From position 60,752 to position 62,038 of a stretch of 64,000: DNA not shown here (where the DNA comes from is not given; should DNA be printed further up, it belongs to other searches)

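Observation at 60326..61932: Cobalamin riboswitch upstream of a FabH paralog: possible B12 control of fatty-acid priming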

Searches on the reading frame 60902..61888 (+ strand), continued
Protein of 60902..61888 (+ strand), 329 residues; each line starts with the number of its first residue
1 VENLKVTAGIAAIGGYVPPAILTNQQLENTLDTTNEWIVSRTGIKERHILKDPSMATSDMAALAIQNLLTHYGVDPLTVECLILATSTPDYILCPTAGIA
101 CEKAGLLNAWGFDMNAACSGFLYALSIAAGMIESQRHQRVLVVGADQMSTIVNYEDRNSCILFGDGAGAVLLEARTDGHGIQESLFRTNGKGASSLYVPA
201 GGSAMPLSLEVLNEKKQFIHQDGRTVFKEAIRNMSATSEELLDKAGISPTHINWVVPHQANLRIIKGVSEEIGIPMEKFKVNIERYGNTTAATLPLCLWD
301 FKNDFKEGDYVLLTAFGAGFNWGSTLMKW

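Call 82: search_solved_structures(query=window:60902-61888:+, max_evalue=1e-60, show_alignments=5)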
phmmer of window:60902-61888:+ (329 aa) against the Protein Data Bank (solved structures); distinct sequences matched with E-value up to 1e-60: 10.
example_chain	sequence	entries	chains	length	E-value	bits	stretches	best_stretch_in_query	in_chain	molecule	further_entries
1ub7_A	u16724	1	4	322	5.2e-75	256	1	8-329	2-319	3-oxoacyl-[acyl-carrier protein] synthase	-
4dfe_A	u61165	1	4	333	1.2e-70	241.7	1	9-328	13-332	3-oxoacyl-[acyl-carrier-protein] synthase 3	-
2ebd_A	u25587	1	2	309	4.5e-70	239.8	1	10-328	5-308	3-oxoacyl-[acyl-carrier-protein] synthase 3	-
4wzu_A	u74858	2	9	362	1.1e-66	228.7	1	9-329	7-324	3-oxoacyl-[acyl-carrier-protein] synthase 3 protein 2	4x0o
4ryb_A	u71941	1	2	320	2e-66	227.8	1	8-328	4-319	3-oxoacyl-[acyl-carrier-protein] synthase 3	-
8vd9_A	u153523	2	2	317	1.8e-65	224.6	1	7-329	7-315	Beta-ketoacyl-[acyl-carrier-protein] synthase III 1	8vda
4x9k_A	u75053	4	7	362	1.9e-65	224.6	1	9-329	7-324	3-oxoacyl-[acyl-carrier-protein] synthase 3 protein 2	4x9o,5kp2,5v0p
5bqs_A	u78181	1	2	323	4.5e-64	220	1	8-326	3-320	3-oxoacyl-[acyl-carrier-protein] synthase 3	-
8vdb_A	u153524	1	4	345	4.5e-64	220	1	8-329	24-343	Beta-ketoacyl-[acyl-carrier-protein] synthase III 2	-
1zow_A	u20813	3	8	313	7.8e-62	212.7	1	8-329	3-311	3-oxoacyl-[acyl-carrier-protein] synthase III | 3-oxoacyl-[acyl-carrier-protein] synthase 3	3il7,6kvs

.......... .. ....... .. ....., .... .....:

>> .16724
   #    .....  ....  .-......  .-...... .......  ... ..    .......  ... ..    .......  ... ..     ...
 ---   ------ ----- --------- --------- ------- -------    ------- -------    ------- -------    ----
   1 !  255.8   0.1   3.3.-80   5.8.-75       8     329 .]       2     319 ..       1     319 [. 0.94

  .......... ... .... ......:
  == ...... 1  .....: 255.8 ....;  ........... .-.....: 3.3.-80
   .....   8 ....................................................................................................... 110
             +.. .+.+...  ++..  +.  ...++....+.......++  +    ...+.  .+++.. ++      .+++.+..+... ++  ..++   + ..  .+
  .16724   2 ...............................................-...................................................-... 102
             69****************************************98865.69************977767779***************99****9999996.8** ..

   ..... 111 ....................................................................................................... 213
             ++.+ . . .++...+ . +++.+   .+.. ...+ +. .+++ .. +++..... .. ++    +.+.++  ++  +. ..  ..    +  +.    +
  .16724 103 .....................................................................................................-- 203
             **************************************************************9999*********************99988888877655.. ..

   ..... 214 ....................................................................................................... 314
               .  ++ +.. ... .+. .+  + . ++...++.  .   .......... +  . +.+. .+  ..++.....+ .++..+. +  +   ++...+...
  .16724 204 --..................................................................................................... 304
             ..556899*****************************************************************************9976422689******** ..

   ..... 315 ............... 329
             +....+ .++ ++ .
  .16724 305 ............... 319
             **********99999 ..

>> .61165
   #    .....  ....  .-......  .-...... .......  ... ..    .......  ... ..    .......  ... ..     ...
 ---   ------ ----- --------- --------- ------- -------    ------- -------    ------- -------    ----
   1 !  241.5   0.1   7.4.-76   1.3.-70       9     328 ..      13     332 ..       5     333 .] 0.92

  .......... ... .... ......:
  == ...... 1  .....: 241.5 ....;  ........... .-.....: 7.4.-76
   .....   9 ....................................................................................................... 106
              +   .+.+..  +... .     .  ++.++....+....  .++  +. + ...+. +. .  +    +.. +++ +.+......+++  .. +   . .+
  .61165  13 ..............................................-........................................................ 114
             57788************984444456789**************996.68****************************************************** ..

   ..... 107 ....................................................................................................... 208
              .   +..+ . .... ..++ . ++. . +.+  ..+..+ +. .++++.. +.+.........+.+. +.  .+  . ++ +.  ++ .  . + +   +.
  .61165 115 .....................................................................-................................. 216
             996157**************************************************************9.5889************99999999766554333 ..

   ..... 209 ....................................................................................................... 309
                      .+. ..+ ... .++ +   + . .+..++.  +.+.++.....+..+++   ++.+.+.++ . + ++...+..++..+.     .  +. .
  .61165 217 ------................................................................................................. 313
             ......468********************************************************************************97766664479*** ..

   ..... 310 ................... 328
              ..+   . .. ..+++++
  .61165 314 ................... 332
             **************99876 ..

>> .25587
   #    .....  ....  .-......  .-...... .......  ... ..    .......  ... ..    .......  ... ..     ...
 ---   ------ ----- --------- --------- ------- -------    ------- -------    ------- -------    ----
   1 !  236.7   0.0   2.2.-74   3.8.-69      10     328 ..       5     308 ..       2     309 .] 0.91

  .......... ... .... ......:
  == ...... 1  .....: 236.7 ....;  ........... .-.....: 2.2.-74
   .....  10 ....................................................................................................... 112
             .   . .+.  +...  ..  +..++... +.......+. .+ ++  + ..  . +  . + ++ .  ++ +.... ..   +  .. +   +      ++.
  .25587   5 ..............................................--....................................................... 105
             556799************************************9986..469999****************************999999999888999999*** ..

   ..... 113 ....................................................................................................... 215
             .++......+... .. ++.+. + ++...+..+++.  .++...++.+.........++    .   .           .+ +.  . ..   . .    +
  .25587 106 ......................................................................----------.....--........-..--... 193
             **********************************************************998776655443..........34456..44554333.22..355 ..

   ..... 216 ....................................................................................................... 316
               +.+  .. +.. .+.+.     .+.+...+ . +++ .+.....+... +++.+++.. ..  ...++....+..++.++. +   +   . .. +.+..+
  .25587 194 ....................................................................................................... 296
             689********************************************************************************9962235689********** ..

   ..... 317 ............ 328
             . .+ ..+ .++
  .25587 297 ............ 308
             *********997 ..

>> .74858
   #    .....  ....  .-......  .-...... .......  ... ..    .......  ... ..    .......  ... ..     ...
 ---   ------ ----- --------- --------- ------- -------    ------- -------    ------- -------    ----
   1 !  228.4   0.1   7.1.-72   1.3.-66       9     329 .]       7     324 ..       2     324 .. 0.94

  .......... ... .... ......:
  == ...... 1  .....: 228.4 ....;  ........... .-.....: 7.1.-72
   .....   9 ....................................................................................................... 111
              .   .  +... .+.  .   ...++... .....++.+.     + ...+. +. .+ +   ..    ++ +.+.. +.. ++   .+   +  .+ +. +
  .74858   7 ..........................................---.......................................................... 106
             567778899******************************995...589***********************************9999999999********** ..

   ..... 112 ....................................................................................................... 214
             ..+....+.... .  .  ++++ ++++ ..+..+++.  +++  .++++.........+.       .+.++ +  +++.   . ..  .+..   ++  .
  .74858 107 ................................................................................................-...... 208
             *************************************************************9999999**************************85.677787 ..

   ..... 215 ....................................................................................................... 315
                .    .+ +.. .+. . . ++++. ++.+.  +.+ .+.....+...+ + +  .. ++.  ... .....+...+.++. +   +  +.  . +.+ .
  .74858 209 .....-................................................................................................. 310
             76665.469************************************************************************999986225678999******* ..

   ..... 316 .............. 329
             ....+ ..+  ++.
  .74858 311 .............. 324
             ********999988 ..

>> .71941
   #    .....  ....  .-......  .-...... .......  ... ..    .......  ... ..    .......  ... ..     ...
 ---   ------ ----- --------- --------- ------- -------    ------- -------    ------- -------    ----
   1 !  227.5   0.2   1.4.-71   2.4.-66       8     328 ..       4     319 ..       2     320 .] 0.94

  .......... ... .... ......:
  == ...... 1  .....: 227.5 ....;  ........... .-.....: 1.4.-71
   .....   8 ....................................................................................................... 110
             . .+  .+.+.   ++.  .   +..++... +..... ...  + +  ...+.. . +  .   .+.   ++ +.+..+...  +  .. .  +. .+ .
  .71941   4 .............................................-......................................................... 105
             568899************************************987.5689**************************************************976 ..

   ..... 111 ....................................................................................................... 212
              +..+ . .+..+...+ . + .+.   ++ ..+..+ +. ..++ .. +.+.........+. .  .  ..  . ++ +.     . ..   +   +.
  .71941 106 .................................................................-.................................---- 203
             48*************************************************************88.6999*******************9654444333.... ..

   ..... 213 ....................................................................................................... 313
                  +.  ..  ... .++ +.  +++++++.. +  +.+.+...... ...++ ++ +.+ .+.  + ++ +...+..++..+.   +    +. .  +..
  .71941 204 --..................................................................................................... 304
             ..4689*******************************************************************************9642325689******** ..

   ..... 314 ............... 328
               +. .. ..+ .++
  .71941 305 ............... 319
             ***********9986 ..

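Call 93: find_homologous_proteins(query=window:60902-61888:+, max_evalue=1e-100)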
Query window:60902-61888:+ (329 aa): 4645 proteins with E <= 1e-100 among 8000 candidates; the best 120 are listed.
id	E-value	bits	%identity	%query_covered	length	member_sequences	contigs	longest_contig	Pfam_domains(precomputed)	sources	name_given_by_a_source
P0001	2.7e-219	745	100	100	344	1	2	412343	PF08545.17,PF00108.30,PF08541.17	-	-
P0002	9.1e-156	536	70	100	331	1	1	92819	PF08545.17,PF08541.17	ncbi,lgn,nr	ncbi:MAG: ketoacyl-ACP synthase III [Pedobacter sp.]|nr:MAG: ketoacyl-ACP synthase III [Pedobacter s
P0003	3.7e-147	508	67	100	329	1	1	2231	PF08545.17,PF00108.30,PF08541.17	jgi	jgi:3-oxoacyl-[acyl-carrier-protein] synthase-3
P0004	9.3e-147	507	65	98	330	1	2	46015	PF08545.17,PF00108.30,PF08541.17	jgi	jgi:3-oxoacyl-[acyl-carrier-protein] synthase-3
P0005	9.5e-147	507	66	98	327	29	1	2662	PF08545.17,PF00108.30,PF08541.17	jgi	jgi:3-oxoacyl-[acyl-carrier-protein] synthase-3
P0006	1.0e-146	506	65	98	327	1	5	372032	PF08545.17,PF00108.30,PF08541.17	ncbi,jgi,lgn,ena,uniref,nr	ncbi:beta-ketoacyl-ACP synthase III [Flavobacterium sp. ov086]|uniref:beta-ketoacyl-ACP synthase III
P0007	2.4e-146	505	65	98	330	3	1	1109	PF08545.17,PF00108.30,PF08541.17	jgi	jgi:3-oxoacyl-[acyl-carrier-protein] synthase-3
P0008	5.6e-146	504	67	98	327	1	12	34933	PF08545.17,PF00108.30,PF08541.17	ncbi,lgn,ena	-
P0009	7.2e-146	504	65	98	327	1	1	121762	PF08545.17,PF00108.30,PF08541.17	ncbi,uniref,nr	ncbi:beta-ketoacyl-ACP synthase III [Flavobacterium sp. JAS]|uniref:beta-ketoacyl-ACP synthase III n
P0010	8.6e-146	503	65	100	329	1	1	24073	PF08545.17,PF00108.30,PF08541.17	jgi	-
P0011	1.1e-145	503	66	98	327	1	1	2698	PF08545.17,PF00108.30,PF08541.17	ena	-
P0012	5.8e-145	501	65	99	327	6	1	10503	PF08545.17,PF00108.30,PF08541.17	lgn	-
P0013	1.9e-143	496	65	99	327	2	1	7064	PF08545.17,PF00108.30,PF08541.17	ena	-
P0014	2.3e-143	495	66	98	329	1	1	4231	PF08545.17,PF00108.30,PF08541.17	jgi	jgi:3-oxoacyl-[acyl-carrier-protein] synthase-3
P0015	9.5e-143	493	65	100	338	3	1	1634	PF08545.17,PF00108.30,PF08541.17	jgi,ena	-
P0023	8.7e-140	484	63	98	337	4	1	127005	PF08545.17,PF00108.30,PF08541.17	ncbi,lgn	ncbi:MAG: beta-ketoacyl-ACP synthase III [Bacteroidota bacterium]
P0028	6.1e-139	481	63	99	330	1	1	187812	PF08545.17,PF00108.30,PF08541.17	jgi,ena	-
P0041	1.3e-137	477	63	99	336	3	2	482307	PF08545.17,PF00108.30,PF08541.17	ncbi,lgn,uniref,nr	ncbi:beta-ketoacyl-ACP synthase III [Flavobacterium antarcticum]|uniref:beta-ketoacyl-ACP synthase I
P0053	4.5e-136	472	63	100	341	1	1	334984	PF08545.17,PF00108.30,PF08541.17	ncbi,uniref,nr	ncbi:beta-ketoacyl-ACP synthase III [Mucilaginibacter sp. UR6-11]|uniref:beta-ketoacyl-ACP synthase 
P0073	5.4e-134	465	62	99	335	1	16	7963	PF08545.17,PF00108.30,PF08541.17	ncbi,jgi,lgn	ncbi:MAG: 3-oxoacyl-[acyl-carrier-protein] synthase-3 [Aureispira sp.]|jgi:3-oxoacyl-[acyl-carrier-p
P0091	2.3e-132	459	60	99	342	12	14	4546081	PF08545.17,PF00108.30,PF08541.17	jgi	jgi:3-oxoacyl-[acyl-carrier-protein] synthase-3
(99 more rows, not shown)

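Call 94: find_encoding_contigs(protein=P0002, flank=7000, max_places=3)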
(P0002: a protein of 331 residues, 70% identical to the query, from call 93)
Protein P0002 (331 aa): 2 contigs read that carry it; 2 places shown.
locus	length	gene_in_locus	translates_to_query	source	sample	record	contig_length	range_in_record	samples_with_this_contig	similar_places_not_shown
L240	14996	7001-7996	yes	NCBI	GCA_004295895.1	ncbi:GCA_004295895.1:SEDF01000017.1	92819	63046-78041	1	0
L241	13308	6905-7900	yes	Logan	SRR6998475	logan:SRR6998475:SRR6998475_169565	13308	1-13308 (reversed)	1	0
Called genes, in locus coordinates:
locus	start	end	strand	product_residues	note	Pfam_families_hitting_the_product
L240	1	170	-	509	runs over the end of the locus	PF01266:DAO, PF01494:FAD_binding_3 (weak), PF13450:NAD_binding_8 (faint), PF00355:Rieske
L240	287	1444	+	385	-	PF08240:ADH_N, PF00107:ADH_zinc_N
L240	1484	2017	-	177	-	PF04542:Sigma70_r2, PF07638:Sigma70_ECF (weak), PF08281:Sigma70_r4_2, PF04545:Sigma70_r4 (weak)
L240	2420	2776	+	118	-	-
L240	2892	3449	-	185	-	PF05974:DUF892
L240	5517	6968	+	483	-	PF03972:MmgE_PrpD_N, PF19305:MmgE_PrpD_C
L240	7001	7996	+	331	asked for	PF08545:ACP_syn_III, PF08541:ACP_syn_III_C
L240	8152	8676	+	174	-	PF13628:DUF4142, PF03713:DUF305 (weak)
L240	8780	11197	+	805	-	PF13298:LigD_N, PF01068:DNA_ligase_A_M, PF04679:DNA_ligase_A_C, PF21686:LigD_Prim-Pol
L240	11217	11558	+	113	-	PF08888:HopJ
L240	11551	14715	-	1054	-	PF02811:PHP, PF07733:DNA_pol3_alpha, PF17657:DNA_pol3_finger, PF14579:HHH_6, PF01336:tRNA_anti-codon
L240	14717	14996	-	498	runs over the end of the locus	PF00817:IMS (weak)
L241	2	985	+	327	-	?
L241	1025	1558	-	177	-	PF04542:Sigma70_r2, PF07638:Sigma70_ECF (weak), PF08281:Sigma70_r4_2, PF04545:Sigma70_r4 (weak)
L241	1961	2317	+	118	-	-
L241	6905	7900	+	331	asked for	PF08545:ACP_syn_III, PF08541:ACP_syn_III_C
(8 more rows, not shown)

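Call 99: find_encoding_contigs(protein=P0004, flank=6000, max_places=1)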
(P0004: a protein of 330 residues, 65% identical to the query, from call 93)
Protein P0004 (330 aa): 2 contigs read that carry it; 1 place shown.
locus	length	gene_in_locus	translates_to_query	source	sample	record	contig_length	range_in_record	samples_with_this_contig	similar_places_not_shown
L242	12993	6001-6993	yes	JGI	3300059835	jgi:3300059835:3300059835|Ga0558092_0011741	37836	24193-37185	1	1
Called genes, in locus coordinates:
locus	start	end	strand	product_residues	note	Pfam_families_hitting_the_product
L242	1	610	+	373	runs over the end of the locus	PF01757:Acyl_transf_3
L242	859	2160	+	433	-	PF00083:Sugar_tr, PF07690:MFS_1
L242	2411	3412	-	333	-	PF00107:ADH_zinc_N (weak)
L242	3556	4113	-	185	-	PF00027:cNMP_binding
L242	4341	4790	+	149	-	-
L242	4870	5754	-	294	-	PF23678:YqhI, PF12740:PETase (faint), PF01738:DLH, PF08840:BAAT_C (weak)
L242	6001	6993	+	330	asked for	PF00108:Thiolase_N (weak), PF08545:ACP_syn_III, PF08541:ACP_syn_III_C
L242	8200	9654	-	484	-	PF02321:OEP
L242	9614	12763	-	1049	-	PF00873:ACR_tran, PF03176:MMPL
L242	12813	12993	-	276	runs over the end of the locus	?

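Call 100: find_encoding_contigs(protein=P0008, flank=6000, max_places=1)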
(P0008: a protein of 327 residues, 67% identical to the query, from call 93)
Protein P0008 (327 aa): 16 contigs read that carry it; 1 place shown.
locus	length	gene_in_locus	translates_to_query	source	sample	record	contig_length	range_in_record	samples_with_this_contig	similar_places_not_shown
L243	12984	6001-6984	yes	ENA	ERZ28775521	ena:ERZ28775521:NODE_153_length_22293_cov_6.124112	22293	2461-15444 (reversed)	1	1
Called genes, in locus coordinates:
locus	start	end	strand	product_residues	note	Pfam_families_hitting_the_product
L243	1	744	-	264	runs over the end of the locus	PF00005:ABC_tran, PF13304:AAA_21 (faint)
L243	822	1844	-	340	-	PF01032:FecCD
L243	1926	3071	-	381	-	PF01497:Peripla_BP_2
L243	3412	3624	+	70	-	-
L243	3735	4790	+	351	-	PF16819:DUF5074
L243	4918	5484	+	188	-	PF00989:PAS, PF13188:PAS_8 (faint), PF13426:PAS_9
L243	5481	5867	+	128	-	PF03061:4HBT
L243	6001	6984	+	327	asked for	PF00108:Thiolase_N, PF08545:ACP_syn_III, PF08541:ACP_syn_III_C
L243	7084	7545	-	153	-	PF01047:MarR, PF13404:HTH_AsnC-type, PF13412:HTH_24, PF01037:AsnC_trans_reg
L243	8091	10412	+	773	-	PF08267:Meth_synt_1, PF01717:Meth_synt_2, PF08267:Meth_synt_1 (weak)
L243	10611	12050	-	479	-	PF18294:Pept_S41_N, PF03572:Peptidase_S41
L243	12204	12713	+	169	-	PF04542:Sigma70_r2, PF08281:Sigma70_r4_2, PF04545:Sigma70_r4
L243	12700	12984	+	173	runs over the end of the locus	-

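Call 101: find_encoding_contigs(protein=P0010, flank=6000, max_places=1)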
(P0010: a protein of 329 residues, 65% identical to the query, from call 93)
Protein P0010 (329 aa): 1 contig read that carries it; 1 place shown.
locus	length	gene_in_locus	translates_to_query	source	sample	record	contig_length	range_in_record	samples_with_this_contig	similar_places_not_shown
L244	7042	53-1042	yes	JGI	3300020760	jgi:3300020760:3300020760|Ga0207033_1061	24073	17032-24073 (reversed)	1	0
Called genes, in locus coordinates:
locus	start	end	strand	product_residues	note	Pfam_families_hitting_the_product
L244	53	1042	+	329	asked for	PF00108:Thiolase_N (weak), PF08545:ACP_syn_III, PF08541:ACP_syn_III_C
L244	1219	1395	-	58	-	-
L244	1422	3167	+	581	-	PF00351:Biopterin_H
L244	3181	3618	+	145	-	PF01382:Avidin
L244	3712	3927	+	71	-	-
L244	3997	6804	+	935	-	PF00675:Peptidase_M16, PF05193:Peptidase_M16_C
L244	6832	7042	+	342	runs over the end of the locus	PF00291:PALP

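Call 102: find_encoding_contigs(protein=P0023, flank=6000, max_places=1)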
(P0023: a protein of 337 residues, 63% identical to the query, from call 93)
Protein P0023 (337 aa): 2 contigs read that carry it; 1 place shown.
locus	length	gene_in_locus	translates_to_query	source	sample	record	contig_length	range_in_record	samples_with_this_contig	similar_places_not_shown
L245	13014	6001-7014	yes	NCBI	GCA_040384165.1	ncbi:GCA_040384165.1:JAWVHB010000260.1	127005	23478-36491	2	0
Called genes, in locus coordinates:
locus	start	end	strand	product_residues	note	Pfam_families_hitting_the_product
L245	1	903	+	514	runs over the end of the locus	PF04616:Glyco_hydro_43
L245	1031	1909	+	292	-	PF02311:AraC_binding, PF12833:HTH_18, PF00165:HTH_AraC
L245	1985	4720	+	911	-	PF13298:LigD_N, PF01068:DNA_ligase_A_M, PF04679:DNA_ligase_A_C, PF21686:LigD_Prim-Pol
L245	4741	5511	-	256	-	PF02735:Ku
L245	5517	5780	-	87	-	-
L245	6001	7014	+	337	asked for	PF00108:Thiolase_N (weak), PF08545:ACP_syn_III, PF08541:ACP_syn_III_C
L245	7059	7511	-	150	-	PF00313:CSD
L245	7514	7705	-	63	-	PF00313:CSD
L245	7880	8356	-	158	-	PF01047:MarR (weak), PF12802:MarR_2 (weak), PF13404:HTH_AsnC-type, PF13412:HTH_24, PF01037:AsnC_trans_reg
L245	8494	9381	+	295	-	PF01557:FAA_hydrolase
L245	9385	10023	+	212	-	PF01613:Flavin_Reduct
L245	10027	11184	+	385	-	PF20510:HgmA_N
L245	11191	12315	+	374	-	PF13669:Glyoxalase_4, PF14696:Glyoxalase_5 (weak), PF00903:Glyoxalase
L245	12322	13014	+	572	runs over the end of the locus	PF00351:Biopterin_H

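Call 104: find_encoding_contigs(protein=P0028, flank=6000, max_places=1)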
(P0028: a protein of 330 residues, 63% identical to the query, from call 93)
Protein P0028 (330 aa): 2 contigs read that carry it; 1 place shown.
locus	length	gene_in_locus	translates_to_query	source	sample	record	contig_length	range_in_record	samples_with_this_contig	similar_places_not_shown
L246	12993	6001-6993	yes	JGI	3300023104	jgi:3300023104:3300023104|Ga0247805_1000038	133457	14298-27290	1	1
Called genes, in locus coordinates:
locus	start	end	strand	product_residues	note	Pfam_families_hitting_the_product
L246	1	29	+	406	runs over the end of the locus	PF08245:Mur_ligase_M, PF02875:Mur_ligase_C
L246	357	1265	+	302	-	PF02230:Abhydrolase_2 (faint), PF00561:Abhydrolase_1, PF12146:Hydrolase_4, PF12697:Abhydrolase_6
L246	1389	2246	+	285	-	PF12833:HTH_18, PF00165:HTH_AraC (weak)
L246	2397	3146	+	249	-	-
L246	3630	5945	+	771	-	PF08267:Meth_synt_1, PF01717:Meth_synt_2, PF08267:Meth_synt_1 (weak)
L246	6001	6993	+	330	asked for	PF00108:Thiolase_N, PF08545:ACP_syn_III, PF08541:ACP_syn_III_C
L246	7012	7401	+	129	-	PF03061:4HBT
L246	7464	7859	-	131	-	PF02472:ExbD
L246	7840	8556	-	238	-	PF01618:MotA_ExbB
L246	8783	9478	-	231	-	-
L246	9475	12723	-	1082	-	PF00150:Cellulase, PF03422:CBM_6, PF16990:CBM_35 (faint), PF18099:CBM_35_2, PF03422:CBM_6, PF18099:CBM_35_2 (weak), PF18962:Por_Secre_tail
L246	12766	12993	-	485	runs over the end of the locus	PF02055:Glyco_hydro_30, PF17189:Glyco_hydro_30C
